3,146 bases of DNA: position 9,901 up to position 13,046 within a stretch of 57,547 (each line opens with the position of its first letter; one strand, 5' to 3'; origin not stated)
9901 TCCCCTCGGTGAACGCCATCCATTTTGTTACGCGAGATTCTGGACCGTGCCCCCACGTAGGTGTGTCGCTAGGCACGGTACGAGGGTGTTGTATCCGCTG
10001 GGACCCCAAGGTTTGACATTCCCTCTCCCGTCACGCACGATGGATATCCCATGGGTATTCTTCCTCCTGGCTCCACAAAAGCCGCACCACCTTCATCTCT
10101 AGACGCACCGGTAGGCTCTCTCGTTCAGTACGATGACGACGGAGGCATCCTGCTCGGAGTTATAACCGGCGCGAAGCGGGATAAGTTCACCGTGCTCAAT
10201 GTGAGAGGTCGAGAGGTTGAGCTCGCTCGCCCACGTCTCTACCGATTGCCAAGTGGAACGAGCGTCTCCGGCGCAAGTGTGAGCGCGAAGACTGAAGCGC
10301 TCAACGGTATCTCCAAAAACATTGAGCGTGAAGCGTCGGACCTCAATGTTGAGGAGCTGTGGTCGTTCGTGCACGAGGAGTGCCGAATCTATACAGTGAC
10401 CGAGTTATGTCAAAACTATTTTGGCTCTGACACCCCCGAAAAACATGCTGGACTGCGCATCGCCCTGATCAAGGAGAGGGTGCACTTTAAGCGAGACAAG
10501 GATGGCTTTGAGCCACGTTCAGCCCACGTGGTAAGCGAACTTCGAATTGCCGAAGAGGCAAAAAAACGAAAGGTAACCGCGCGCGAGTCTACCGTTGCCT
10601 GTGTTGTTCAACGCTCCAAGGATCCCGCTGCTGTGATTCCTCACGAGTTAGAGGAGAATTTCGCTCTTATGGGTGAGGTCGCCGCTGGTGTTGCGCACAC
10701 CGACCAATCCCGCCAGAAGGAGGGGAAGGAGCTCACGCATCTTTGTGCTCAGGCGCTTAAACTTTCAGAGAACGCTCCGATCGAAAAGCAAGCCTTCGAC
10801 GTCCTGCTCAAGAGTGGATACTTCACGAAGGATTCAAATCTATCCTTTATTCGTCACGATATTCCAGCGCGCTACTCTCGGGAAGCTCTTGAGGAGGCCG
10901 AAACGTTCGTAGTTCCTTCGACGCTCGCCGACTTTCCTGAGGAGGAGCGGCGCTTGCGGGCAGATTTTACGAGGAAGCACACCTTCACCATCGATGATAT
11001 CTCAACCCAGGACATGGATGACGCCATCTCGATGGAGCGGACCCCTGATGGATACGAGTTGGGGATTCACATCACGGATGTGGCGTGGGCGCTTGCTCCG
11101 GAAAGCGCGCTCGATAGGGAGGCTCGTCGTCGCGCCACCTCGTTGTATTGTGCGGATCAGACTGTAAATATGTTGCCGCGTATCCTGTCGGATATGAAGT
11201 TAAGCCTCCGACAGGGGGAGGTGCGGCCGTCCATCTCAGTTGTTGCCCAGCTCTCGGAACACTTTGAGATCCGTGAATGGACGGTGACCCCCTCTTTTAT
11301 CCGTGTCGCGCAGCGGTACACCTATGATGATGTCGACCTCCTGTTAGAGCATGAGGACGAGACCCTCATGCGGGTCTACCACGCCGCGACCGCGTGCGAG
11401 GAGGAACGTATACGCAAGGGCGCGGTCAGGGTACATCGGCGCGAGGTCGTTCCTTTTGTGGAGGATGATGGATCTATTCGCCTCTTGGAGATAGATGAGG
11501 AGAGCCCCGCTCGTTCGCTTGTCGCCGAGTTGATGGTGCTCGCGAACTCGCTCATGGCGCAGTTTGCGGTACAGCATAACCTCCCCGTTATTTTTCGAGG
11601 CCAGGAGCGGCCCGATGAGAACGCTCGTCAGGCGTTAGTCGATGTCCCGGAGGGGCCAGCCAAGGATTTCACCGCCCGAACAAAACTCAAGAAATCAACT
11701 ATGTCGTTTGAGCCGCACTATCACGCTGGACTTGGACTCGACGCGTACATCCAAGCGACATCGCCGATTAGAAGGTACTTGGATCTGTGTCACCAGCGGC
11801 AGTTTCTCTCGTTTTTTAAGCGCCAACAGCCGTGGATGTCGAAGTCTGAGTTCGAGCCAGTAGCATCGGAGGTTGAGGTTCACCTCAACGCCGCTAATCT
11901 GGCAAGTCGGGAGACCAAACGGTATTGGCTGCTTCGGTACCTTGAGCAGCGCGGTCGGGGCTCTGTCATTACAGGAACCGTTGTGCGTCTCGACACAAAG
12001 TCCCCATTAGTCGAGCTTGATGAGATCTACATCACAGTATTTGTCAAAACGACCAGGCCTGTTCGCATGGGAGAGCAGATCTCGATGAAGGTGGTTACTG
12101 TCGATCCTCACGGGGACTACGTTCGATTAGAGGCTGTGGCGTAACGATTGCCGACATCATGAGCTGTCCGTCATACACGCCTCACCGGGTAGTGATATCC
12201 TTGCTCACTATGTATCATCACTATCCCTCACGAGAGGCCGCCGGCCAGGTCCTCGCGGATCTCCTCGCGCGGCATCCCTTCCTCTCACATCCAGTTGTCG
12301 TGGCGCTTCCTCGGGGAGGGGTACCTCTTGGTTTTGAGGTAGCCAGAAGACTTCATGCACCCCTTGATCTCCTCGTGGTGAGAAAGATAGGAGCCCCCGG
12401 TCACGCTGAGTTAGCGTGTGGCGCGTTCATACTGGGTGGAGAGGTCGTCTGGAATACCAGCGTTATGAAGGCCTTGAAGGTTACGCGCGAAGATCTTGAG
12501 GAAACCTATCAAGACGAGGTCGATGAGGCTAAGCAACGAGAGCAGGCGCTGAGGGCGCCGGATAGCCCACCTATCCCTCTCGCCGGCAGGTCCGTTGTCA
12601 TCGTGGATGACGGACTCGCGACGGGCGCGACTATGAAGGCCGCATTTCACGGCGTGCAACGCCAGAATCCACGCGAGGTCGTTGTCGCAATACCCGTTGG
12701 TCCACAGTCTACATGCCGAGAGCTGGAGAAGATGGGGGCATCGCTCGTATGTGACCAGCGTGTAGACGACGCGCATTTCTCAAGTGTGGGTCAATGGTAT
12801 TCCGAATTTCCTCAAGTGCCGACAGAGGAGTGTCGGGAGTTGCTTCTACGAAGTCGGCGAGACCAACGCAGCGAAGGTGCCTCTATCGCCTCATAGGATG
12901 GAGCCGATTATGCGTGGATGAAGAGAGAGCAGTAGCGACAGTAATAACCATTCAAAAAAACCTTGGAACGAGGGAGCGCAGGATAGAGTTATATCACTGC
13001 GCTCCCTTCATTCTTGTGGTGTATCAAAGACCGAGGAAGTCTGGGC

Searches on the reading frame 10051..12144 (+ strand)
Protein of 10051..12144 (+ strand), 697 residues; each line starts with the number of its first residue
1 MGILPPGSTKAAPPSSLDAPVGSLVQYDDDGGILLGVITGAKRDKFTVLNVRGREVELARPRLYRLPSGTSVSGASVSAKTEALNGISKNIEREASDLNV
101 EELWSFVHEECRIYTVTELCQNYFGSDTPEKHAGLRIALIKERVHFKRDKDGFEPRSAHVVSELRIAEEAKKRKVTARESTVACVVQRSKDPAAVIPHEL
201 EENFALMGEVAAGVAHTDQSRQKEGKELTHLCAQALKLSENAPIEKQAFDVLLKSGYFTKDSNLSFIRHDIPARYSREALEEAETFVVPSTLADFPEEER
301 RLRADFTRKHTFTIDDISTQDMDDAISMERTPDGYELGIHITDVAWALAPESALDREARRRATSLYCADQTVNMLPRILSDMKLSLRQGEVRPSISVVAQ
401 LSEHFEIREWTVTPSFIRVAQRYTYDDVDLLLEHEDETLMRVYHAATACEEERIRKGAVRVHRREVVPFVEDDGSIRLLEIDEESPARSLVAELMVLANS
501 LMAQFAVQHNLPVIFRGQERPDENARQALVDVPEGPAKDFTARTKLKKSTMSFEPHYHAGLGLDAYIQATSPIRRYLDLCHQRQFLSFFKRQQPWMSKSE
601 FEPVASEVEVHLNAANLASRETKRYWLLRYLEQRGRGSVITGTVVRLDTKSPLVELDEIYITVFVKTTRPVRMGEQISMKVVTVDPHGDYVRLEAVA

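Call 12: search_protein_families(library=ncbifam, proteins=[window:10051-12144:+])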
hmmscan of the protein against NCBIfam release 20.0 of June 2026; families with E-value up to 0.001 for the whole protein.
window:10051-12144:+ (697 aa): 5 families
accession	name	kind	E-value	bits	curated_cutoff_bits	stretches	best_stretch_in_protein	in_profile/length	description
TIGR02063.1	RNase_R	equivalog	3e-59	201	597.85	2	217-530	165-486/711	ribonuclease R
TIGR00358.1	3_prime_RNase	superfamily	6.1e-55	186.7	368.6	2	268-530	165-433/657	VacB/RNase II family 3'-5' exoribonuclease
NF003455.0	PRK05054.1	equivalog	1.3e-33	116.2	542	2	297-510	184-409/645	exoribonuclease II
NF008648.0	PRK11642.1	equivalog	8.3e-28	97.1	982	1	265-530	227-498/813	ribonuclease R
TIGR02062.1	RNase_B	equivalog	1e-27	96.5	641.9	2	297-508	184-408/646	exoribonuclease II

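Call 25: find_homologous_proteins(query=window:10051-12144:+, max_evalue=1e-50)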
Query window:10051-12144:+ (697 aa): 159 proteins with E <= 1e-50 among 8000 candidates; the best 120 are listed.
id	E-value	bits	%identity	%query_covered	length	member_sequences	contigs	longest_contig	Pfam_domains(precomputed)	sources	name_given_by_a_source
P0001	0.0e+0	1557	100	100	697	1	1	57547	PF25255.2,PF00773.26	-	-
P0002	0.0e+0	1538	99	100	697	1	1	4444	PF25255.2,PF00773.26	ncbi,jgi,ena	-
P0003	0.0e+0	1523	98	100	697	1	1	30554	PF25255.2,PF00773.26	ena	-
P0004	0.0e+0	1374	87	100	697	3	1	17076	PF25255.2,PF00773.26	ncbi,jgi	jgi:exoribonuclease-2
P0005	0.0e+0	1363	87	100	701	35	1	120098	PF25255.2,PF00773.26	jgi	jgi:exoribonuclease-2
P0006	0.0e+0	1343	85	100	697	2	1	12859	PF25255.2,PF00773.26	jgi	jgi:exoribonuclease-2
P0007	0.0e+0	1332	83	100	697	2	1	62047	PF25255.2,PF00773.26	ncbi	ncbi:MAG: hypothetical protein RL518_1718 [Pseudomonadota bacterium]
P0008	0.0e+0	1317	82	100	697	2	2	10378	PF25255.2,PF00773.26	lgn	-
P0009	0.0e+0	1313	82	100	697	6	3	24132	PF25255.2,PF00773.26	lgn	-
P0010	0.0e+0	1299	84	100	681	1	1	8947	PF25255.2,PF00773.26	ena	-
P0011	0.0e+0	1298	80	100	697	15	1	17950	PF25255.2,PF00773.26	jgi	jgi:exoribonuclease II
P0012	0.0e+0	1264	78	100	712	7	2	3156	PF25255.2,PF00773.26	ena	-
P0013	0.0e+0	1249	78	100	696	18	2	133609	PF25255.2,PF00773.26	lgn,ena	-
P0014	0.0e+0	1228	77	100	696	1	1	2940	PF00773.26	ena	-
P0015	0.0e+0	1225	77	100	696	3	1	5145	PF00773.26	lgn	-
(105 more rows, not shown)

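Call 26: find_encoding_contigs(protein=P0003, flank=10000, max_places=3)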
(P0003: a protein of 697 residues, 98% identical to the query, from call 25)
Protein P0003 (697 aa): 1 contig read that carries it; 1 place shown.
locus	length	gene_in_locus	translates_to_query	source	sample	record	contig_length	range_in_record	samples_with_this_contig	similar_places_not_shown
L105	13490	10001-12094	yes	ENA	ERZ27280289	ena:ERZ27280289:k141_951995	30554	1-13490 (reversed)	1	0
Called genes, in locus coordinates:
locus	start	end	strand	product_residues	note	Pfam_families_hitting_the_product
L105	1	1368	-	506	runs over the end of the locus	PF01676:Metalloenzyme, PF06415:iPGM_N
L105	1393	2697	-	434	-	PF13432:TPR_16 (faint), PF14559:TPR_19 (weak)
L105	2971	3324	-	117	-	PF03776:MinE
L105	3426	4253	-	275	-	PF00142:Fer4_NifH (weak), PF01656:CbiA, PF02374:ArsA_ATPase (weak), PF06564:CBP_BcsQ, PF09140:MipZ, PF10609:ParA, PF13614:AAA_31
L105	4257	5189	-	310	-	PF03775:MinC_C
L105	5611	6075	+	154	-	PF04608:PgpA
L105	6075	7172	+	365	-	PF10023:Aminopep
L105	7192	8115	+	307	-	PF00215:OMPdecase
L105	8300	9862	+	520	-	PF13604:AAA_30, PF01443:Viral_helicase1 (weak), PF13245:AAA_19, PF13401:AAA_22 (weak), PF13538:UvrD_C_2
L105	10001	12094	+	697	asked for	PF25255:WHD_RNase_II (weak), PF00773:RNB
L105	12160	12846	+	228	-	PF00156:Pribosyltran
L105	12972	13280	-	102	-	-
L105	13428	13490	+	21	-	?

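Call 27: find_encoding_contigs(protein=P0005, flank=10000, max_places=3)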
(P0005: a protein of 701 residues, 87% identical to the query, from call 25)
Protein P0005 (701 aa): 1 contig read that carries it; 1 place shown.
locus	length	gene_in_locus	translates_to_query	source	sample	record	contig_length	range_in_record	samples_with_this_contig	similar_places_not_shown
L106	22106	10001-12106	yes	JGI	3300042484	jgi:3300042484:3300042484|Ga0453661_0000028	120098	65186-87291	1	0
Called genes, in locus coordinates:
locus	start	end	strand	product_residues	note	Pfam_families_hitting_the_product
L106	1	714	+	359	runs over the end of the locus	PF10023:Aminopep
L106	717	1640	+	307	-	PF00215:OMPdecase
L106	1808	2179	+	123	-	-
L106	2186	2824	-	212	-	PF02475:TRM5-TYW2_MTfase (weak), PF08241:Methyltransf_11 (weak), PF08242:Methyltransf_12 (weak), PF13649:Methyltransf_25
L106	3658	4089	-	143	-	PF00892:EamA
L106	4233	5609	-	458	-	PF00535:Glycos_transf_2, PF13489:Methyltransf_23, PF13847:Methyltransf_31, PF08241:Methyltransf_11, PF08242:Methyltransf_12 (weak), PF13649:Methyltransf_25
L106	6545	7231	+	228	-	-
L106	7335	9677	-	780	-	PF20717:DUF6829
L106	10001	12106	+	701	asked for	PF25255:WHD_RNase_II (faint), PF00773:RNB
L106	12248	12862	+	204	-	PF00156:Pribosyltran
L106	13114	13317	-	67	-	-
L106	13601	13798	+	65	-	-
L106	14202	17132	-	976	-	-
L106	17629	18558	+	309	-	PF00005:ABC_tran, PF13304:AAA_21 (weak)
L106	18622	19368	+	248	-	PF06182:ABC2_membrane_6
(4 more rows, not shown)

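Call 28: find_encoding_contigs(protein=P0007, flank=10000, max_places=3)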
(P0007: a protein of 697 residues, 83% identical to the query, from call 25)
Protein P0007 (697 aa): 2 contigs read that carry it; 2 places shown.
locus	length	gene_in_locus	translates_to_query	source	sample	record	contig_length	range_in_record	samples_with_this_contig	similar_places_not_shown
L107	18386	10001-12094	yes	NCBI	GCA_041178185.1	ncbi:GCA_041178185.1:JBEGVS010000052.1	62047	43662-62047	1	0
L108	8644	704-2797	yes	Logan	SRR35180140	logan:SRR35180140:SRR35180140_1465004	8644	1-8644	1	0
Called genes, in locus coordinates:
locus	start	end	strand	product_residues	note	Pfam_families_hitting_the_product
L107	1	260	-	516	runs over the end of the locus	PF01232:Mannitol_dh, PF08125:Mannitol_dh_C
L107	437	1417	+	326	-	PF01037:AsnC_trans_reg (faint)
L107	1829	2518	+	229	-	-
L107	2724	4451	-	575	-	-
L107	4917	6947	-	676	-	PF08447:PAS_3, PF00512:HisKA, PF02518:HATPase_c, PF00072:Response_reg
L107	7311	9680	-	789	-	PF20717:DUF6829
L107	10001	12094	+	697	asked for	PF25255:WHD_RNase_II, PF00773:RNB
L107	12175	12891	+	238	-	PF00156:Pribosyltran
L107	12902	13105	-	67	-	-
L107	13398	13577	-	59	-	-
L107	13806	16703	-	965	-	-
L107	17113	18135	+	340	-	PF00005:ABC_tran, PF13304:AAA_21 (weak)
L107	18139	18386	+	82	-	?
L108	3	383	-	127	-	?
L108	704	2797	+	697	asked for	PF25255:WHD_RNase_II, PF00773:RNB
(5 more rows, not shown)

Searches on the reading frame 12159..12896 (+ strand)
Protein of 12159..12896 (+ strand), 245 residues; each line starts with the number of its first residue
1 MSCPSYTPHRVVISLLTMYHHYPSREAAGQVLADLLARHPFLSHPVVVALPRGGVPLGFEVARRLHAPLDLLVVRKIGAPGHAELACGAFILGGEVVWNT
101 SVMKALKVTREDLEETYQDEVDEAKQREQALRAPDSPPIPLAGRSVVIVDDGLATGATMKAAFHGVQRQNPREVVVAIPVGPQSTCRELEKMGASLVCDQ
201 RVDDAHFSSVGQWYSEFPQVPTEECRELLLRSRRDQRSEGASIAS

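Call 76: search_protein_families(library=pfam, proteins=[window:12159-12896:+], max_evalue=0.0001)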
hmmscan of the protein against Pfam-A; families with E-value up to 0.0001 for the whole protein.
window:12159-12896:+ (245 aa): 2 families
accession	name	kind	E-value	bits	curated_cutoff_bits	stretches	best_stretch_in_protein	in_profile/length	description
PF00156.33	Pribosyltran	-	1.4e-16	60.6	26.3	1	96-191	41-135/158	Phosphoribosyl transferase domain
PF15609.12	PRTase_2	-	2.2e-05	24.5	28.8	1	81-178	58-154/188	Phosphoribosyl transferase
